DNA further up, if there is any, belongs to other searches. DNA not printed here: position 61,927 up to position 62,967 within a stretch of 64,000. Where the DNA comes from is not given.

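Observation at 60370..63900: Low-GC island carrying an HTH-membrane-HEPN-like-His-rich four-gene operon: candidate mobile defence or toxin module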

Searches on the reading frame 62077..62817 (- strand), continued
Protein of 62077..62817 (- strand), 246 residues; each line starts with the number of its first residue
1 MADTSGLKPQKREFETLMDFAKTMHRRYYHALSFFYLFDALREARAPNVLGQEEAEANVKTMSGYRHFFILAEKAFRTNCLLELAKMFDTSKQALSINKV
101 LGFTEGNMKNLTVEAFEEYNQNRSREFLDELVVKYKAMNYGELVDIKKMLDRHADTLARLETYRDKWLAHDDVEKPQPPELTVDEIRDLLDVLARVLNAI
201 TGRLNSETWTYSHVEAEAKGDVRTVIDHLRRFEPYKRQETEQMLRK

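Call 21: search_protein_families(library=phrogs, proteins=[L001:269-820:-, L001:822-1598:-, L001:1558-2835:-, L001:3009-3677:-, L001:3678-4655:-, L001:4745-5326:+, L001:5323-5772:+, L001:5795-6574:+], max_evalue=0.01)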
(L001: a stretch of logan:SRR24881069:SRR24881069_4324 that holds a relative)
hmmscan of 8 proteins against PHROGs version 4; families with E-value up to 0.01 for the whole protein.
L001:269-820:- (183 aa): 6 families
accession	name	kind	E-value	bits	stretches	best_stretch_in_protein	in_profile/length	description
phrog_4044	-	head and packaging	4.7e-07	30.5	1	14-80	17-82/180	terminase small subunit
phrog_4102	-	head and packaging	1.3e-06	29.7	1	16-108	10-107/166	terminase small subunit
phrog_24579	-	head and packaging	1.9e-05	25.7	1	22-99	17-92/126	terminase small subunit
phrog_1482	-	head and packaging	0.0013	19.4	1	15-82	9-76/147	terminase small subunit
phrog_157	-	integration and excision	0.0036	17.3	1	26-70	204-250/580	transposase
phrog_21036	-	unknown function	0.0097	16.9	0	31-62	4-35/109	-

L001:822-1598:- (258 aa): 9 families
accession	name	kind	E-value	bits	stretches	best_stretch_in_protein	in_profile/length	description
phrog_498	-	other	2.5e-66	225.5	1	13-257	190-430/633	DNA methyltransferase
phrog_67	-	other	4.9e-42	145.9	1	41-256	138-352/743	DNA methyltransferase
phrog_3008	-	other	2.6e-23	83.6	1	170-257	139-221/244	DNA methyltransferase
phrog_23085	-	unknown function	2.2e-17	64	1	153-255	4-113/138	-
phrog_18293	-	other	7.4e-15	56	1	171-246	31-106/119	methyltransferase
phrog_6952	-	other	2.4e-12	48.1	1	185-246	113-174/181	DNA methyltransferase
phrog_8769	-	other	4.3e-08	33.9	1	202-239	8-45/71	methyltransferase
phrog_23148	-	unknown function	1.2e-05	26.5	1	181-243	80-142/165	-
phrog_6025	-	other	0.00018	22.2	1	36-142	22-113/192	DNA methyltransferase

L001:1558-2835:- (425 aa): 28 families (the best 25 are shown)
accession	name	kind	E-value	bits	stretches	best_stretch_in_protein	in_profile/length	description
phrog_498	-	other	1.7e-93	315.2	1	6-423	32-430/633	DNA methyltransferase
phrog_67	-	other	3.9e-41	142.9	1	151-422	112-352/743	DNA methyltransferase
phrog_620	-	DNA, RNA and nucleotide metabolism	1.8e-26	94.6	1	6-150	6-157/217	ParB-like partition protein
phrog_8071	-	DNA, RNA and nucleotide metabolism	4.4e-25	89.7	1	5-200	3-205/389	ParB-like partition protein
phrog_3008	-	other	5.3e-20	72.7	1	347-419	145-217/244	DNA methyltransferase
phrog_9353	-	unknown function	1.8e-19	71.6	1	15-157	17-164/245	-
phrog_723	-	DNA, RNA and nucleotide metabolism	8.1e-19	69.3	1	4-142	8-152/223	ParB-like partition protein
phrog_23085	-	unknown function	5.1e-16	59.6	1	350-420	42-113/138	-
phrog_5475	-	unknown function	3.4e-15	56.8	1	10-107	4-94/458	-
phrog_15396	-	DNA, RNA and nucleotide metabolism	7.3e-15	56.5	1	7-147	2-147/258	ParB-like partition nuclease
phrog_940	-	DNA, RNA and nucleotide metabolism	1e-13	52.3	1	7-128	4-125/388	nuclease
phrog_930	-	DNA, RNA and nucleotide metabolism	1.9e-10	42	1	5-140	3-142/223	ParB-like partition protein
phrog_26387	-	DNA, RNA and nucleotide metabolism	1.6e-08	35.3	1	6-91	7-93/252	ParB-like partition nuclease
phrog_2159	-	DNA, RNA and nucleotide metabolism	3.2e-08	34.4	1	8-99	60-159/365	ParB-like partition protein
phrog_3264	-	DNA, RNA and nucleotide metabolism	5.7e-08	33.7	1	8-96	48-136/337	ParB-like partition protein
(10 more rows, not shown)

L001:3009-3677:- (222 aa): 0 families

L001:3678-4655:- (325 aa): 0 families

L001:4745-5326:+ (193 aa): 1 family
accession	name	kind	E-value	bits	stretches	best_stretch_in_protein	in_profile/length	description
phrog_12893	-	unknown function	5.5e-11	44.3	1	25-149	5-120/139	-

L001:5323-5772:+ (149 aa): 0 families

L001:5795-6574:+ (259 aa): 3 families
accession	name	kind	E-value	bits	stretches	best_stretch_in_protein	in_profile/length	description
phrog_19960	-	unknown function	2.5e-19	70.9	1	1-174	1-163/255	-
phrog_7075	-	unknown function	8.8e-11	42.9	1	1-142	1-128/252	-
phrog_26326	-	unknown function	0.0002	21.7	1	3-88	12-92/303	-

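Call 24: find_related_loci(query=L001:269-820:-, collection=genome_contigs, flank=10000)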
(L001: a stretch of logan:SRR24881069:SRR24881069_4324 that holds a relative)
Query L001:269-820:- (183 aa) in genome_contigs; peptide patterns used: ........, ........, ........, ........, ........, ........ (x = any residue, [..] = any of these).
77 stretches matched a pattern; 1 encode a relative of the query (tblastn E <= 1e-3); 1 distinct loci.
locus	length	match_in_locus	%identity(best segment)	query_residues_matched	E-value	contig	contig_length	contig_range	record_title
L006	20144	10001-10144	40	132-173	3e-5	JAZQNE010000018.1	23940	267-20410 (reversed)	MAG: Lachnospiraceae bacterium isolate T1900045246_TH20190016.MAGScoT_cleanbin_000065 SGB_5642_k141_2160695, whole genom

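Call 25: find_related_loci(query=A1, collection=viral_contigs, flank=8000)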
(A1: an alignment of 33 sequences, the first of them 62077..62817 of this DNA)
Query A1 (246 aa) in viral_contigs; peptide patterns used: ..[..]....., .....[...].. (x = any residue, [..] = any of these).
46 stretches matched a pattern, but none encodes a relative of the query by tblastn (E <= 1e-3).

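Call 26: find_related_loci(query=A1, collection=metagenome_contigs, flank=8000)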
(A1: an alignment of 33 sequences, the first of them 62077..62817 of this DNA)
Query A1 (246 aa) in metagenome_contigs; peptide patterns used: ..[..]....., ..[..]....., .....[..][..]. (x = any residue, [..] = any of these).
371 stretches matched a pattern; 66 encode a relative of the query (tblastn E <= 1e-3); 66 distinct loci.
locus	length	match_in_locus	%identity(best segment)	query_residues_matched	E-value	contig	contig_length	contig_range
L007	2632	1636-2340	60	8-242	3e-102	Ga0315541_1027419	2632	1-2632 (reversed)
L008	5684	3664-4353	61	13-242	5e-97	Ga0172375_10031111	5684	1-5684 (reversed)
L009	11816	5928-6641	59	8-245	2e-95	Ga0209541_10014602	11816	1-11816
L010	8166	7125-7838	60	8-245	2e-95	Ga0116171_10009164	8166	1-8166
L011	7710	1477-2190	59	8-245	2e-95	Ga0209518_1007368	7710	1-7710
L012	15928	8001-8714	59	8-245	2e-95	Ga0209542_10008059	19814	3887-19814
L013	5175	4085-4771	59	13-241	1e-93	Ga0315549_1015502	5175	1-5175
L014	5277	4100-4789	59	13-242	1e-93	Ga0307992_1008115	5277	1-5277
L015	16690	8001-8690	60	13-242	2e-93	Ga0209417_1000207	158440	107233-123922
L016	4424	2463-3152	60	13-242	2e-93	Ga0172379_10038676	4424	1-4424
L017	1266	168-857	60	13-242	1e-100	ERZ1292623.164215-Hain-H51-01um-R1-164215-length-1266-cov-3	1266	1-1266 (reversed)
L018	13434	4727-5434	61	8-245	5e-93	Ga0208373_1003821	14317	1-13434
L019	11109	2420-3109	59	13-242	7e-93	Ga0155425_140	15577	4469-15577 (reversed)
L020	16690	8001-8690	59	13-242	7e-93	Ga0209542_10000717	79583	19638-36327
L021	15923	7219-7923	57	8-242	1e-92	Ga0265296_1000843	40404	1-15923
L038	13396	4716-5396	47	13-239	9e-70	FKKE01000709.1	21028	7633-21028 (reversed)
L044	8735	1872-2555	44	12-242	3e-65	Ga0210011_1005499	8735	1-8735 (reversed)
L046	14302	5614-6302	59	13-242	4e-63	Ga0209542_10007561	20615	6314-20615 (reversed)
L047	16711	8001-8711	41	7-246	1e-60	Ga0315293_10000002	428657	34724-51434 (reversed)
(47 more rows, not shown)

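Call 58: search_solved_structures(query=A1, max_evalue=1)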
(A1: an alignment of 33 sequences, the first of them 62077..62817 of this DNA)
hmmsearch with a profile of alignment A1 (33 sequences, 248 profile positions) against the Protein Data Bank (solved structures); distinct sequences matched with E-value up to 1: 0.

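Call 76: search_protein_families(library=pfam, proteins=[L020:8723-9352:+, L008:2840-3631:+, L047:7453-8004:+, L044:2625-3263:+, L038:5456-6196:+, L046:4992-5597:+], max_evalue=0.05)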
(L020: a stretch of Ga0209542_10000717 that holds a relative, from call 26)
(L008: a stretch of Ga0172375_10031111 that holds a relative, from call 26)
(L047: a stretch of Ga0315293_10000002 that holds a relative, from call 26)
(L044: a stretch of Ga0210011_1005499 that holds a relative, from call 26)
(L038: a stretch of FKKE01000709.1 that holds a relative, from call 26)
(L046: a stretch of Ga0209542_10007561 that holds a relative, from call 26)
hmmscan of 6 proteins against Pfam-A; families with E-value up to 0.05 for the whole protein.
L020:8723-9352:+ (209 aa): 0 families

L008:2840-3631:+ (263 aa): 2 families
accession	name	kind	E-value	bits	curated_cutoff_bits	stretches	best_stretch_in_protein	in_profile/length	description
PF21256.2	TetR_C_5-like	-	0.017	15.7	27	0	175-222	11-59/127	Tetracyclin repressor-like, C-terminal domain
PF13765.14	PRY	-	0.02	15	27.5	0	78-104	4-30/49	SPRY-associated domain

L047:7453-8004:+ (183 aa): 0 families

L044:2625-3263:+ (212 aa): 21 families
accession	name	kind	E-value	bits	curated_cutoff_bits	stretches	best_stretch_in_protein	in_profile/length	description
PF06785.16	UPF0242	-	0.0039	17.7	33.5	1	22-148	27-127/194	Uncharacterised protein family (UPF0242) N-terminus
PF17319.7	DUF5362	-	0.0049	17.2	25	1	32-84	23-72/94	Family of unknown function (DUF5362)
PF04108.17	ATG17_like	-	0.0056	16.6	43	1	2-83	214-298/355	Autophagy protein ATG17-like domain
PF17561.7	TssO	-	0.0057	17.3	29.2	1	35-87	12-64/148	Type VI secretion system, TssO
PF01594.21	AI-2E_transport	-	0.0061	16.2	34.3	1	32-113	52-129/327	AI-2E family transporter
PF10571.15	UPF0547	-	0.013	16.1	29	0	173-183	15-25/26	Uncharacterised protein family UPF0547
PF18142.6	SLATT_fungal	-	0.014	15.9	26.5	0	35-99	47-112/121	SMODS and SLOG-associating 2TM effector domain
PF18160.6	SLATT_5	-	0.016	15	29.5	1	29-94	61-120/192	SMODS and SLOG-associating 2TM effector domain family 5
PF16326.10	ABC_tran_CTD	-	0.017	15.8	32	1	120-148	3-31/69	ABC transporter C-terminal domain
PF12725.13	DUF3810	-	0.019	14.8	28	1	17-124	49-155/311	Protein of unknown function (DUF3810)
PF25078.1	DUF7801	-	0.021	15.5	33.2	1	60-149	63-147/155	Domain of unknown function (DUF7801)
PF13248.11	Zn_ribbon_3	-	0.023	14.6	27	0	200-209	2-11/26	zinc-ribbon domain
PF01284.28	MARVEL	-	0.031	14.8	32.8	1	21-59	30-67/135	Membrane-associating domain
PF05929.16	Phage_GPO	-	0.033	14.2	33.6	1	62-147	169-243/268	Phage capsid scaffolding protein (GPO) serine peptidase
PF02601.20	Exonuc_VII_L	-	0.033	14.1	35.9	1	55-143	142-230/315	Exonuclease VII, large subunit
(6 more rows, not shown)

L038:5456-6196:+ (246 aa): 0 families

L046:4992-5597:+ (201 aa): 0 families

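Call 77: search_dna_similar(query=window:62077-62817:-, collection=phages, mode=protein, max_evalue=0.001, max_rows=15)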
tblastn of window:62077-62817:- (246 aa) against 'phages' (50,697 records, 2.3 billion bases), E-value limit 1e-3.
No match.

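Call 78: search_dna_similar(query=window:62077-62817:-, collection=plasmids, mode=protein, max_evalue=0.001, max_rows=15)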
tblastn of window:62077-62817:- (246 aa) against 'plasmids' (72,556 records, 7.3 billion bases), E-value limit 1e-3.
No match.

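Call 91: search_solved_structures(query=L001:4745-5326:+, max_evalue=5)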
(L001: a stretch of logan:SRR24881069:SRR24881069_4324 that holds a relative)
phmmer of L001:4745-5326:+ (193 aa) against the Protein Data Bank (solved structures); distinct sequences matched with E-value up to 5: 1.
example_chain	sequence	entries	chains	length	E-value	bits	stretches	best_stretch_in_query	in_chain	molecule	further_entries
6hum_I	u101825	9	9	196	1.8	12.1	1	22-104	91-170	NAD(P)H-quinone oxidoreductase subunit I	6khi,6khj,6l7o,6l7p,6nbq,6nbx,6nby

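Call 101: search_protein_families(library=padloc, alignment_id=A1, max_evalue=0.01)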
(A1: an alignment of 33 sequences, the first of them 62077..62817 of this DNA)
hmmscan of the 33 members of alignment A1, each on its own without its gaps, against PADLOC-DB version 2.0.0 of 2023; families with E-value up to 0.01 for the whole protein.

A. member 1, window:62077-62817:- (246 aa): 0 families

B. families by the number of members that match (of 33 scanned): 7 families
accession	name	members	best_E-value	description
PDLC01803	CARF1--CARF_HEPN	3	0.0018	-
PDLC02928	NDT_II-A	2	0.00094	-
PDLC02157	ApeA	2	0.001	-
PDLC04204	HEC-01B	2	0.0082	-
PDLC03297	MTase_II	1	1.1e-25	Type II methyltransferase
PDLC00013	DruE1|DruE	1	0.0048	SNF2 family N-terminal domain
PDLC01952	CARF9--CARF_HEPN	1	0.0072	-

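Call 109: find_related_loci(query=L001:1558-2835:-, collection=viral_contigs, flank=10000)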
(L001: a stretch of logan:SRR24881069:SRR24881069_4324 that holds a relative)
Query L001:1558-2835:- (425 aa) in viral_contigs; peptide patterns used: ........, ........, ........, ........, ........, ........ (x = any residue, [..] = any of these).
18 stretches matched a pattern; 18 encode a relative of the query (tblastn E <= 1e-3); 18 distinct loci.
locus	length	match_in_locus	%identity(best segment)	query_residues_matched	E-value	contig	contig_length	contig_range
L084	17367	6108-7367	59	6-425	4e-172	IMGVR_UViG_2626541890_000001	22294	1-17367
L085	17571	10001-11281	54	14-425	2e-143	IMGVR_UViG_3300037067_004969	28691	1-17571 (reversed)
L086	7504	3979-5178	29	8-425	7e-48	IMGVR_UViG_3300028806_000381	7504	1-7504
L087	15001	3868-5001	31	8-424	3e-45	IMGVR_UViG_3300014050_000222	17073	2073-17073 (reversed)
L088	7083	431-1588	30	6-425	4e-42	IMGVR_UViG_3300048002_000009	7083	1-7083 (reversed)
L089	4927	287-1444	30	6-425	3e-42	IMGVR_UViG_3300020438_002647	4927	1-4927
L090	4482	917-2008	31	2-424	2e-39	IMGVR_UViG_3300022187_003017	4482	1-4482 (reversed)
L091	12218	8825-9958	29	14-425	4e-37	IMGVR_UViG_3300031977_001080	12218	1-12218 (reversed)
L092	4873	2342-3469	29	6-425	8e-35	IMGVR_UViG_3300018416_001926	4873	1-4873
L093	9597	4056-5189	29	6-425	1e-32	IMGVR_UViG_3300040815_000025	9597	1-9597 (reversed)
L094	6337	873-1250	48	9-134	2e-30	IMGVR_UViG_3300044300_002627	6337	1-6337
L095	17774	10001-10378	48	9-134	3e-30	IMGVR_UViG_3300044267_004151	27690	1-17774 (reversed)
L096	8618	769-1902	28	6-425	2e-30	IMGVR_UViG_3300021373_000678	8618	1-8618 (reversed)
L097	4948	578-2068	27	6-424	3e-22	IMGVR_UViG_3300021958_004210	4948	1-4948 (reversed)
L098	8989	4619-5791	31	17-413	4e-16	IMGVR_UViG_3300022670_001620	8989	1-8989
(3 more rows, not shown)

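Call 112: search_protein_families(library=phrogs, proteins=[L084:8123-8593:+, L084:8550-10013:+, L084:10305-13577:+, L084:13574-16636:+, L084:1471-2901:-, L084:2975-3658:-, L084:3555-4217:-, L047:12275-13786:-, L001:3678-4655:-, L001:3009-3677:-], max_evalue=0.001)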
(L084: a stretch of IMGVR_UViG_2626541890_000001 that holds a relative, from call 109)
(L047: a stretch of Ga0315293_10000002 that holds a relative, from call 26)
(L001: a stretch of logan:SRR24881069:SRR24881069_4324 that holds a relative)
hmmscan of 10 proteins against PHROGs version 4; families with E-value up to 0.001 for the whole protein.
L084:8123-8593:+ (156 aa): 4 families
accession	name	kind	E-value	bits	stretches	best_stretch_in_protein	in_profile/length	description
phrog_4044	-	head and packaging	2.1e-09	38.2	1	10-70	18-78/180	terminase small subunit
phrog_24579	-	head and packaging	3.3e-05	24.9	1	7-101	5-100/126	terminase small subunit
phrog_157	-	integration and excision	0.0001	22.5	1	12-71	196-257/580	transposase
phrog_1482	-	head and packaging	0.00012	22.7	1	13-126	12-135/147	terminase small subunit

L084:8550-10013:+ (487 aa): 7 families
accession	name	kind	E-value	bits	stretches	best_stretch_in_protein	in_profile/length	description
phrog_38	-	head and packaging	2.9e-78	265.3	1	14-473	260-710/760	terminase large subunit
phrog_5573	-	head and packaging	1.1e-18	68.6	1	251-460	23-228/250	terminase large subunit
phrog_2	-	head and packaging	7.5e-16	59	1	37-467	260-595/807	terminase large subunit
phrog_14112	-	unknown function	1.1e-08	35.8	1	66-200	108-243/247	-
phrog_4758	-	head and packaging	6.3e-08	33.2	1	47-232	44-223/243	terminase large subunit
phrog_17672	-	head and packaging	3.7e-05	23.8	1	59-191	64-194/395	terminase large subunit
phrog_979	-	head and packaging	5.9e-05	22.9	1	299-461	420-594/642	terminase large subunit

L084:10305-13577:+ (1090 aa): 4 families
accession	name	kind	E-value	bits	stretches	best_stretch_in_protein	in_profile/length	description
phrog_26785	-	unknown function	1.4e-105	355.4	1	4-867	6-884/1087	-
phrog_62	-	DNA, RNA and nucleotide metabolism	4e-37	128.3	1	254-930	692-1209/1881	DNA helicase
phrog_23807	-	unknown function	2.7e-27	95.9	1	570-826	397-646/1053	-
phrog_16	-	DNA, RNA and nucleotide metabolism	4.9e-26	92.2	2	700-829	484-604/986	DNA helicase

L084:13574-16636:+ (1020 aa): 9 families
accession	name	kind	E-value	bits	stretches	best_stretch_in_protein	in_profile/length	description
phrog_31645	-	unknown function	1e-17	64.6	1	647-946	595-919/1075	-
phrog_16674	-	other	5.1e-15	55.3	1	648-817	674-843/1364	DNA methyltransferase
phrog_2713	-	unknown function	9.2e-15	55.6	2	646-786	288-431/520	-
phrog_25988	-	unknown function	1.3e-10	40.2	1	359-523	542-690/1429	-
phrog_1600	-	other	1.6e-08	34.5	1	646-738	127-215/489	DNA methyltransferase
phrog_14586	-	unknown function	2e-07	31.8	1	647-776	3-125/248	-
phrog_3689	-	other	2.4e-06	27.9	1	645-711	64-119/348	DNA methyltransferase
phrog_1685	-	unknown function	0.0002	19.7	1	646-764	175-290/2278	-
phrog_5172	-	unknown function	0.00031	20.6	0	640-659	85-104/377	-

L084:1471-2901:- (476 aa): 2 families
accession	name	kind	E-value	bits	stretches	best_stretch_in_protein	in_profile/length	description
phrog_95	-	integration and excision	1.1e-68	233.4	1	40-435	81-470/651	integrase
phrog_125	-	DNA, RNA and nucleotide metabolism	1.9e-19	71.2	1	42-279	15-208/254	DNA invertase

L084:2975-3658:- (227 aa): 0 families

L084:3555-4217:- (220 aa): 0 families

L047:12275-13786:- (503 aa): 6 families
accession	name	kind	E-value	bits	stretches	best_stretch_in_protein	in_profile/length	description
phrog_38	-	head and packaging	3.1e-69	235.4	1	34-493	266-708/760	terminase large subunit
phrog_5573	-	head and packaging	1.1e-14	55.5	1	255-490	13-236/250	terminase large subunit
phrog_4758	-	head and packaging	5.5e-07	30.2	1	40-267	15-241/243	terminase large subunit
phrog_14112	-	unknown function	3.1e-06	27.8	1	56-212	77-238/247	-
phrog_17672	-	head and packaging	7.1e-05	22.9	1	76-211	64-197/395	terminase large subunit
phrog_979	-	head and packaging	7.1e-05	22.7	1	342-484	439-595/642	terminase large subunit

L001:3678-4655:- (325 aa): 0 families

L001:3009-3677:- (222 aa): 0 families
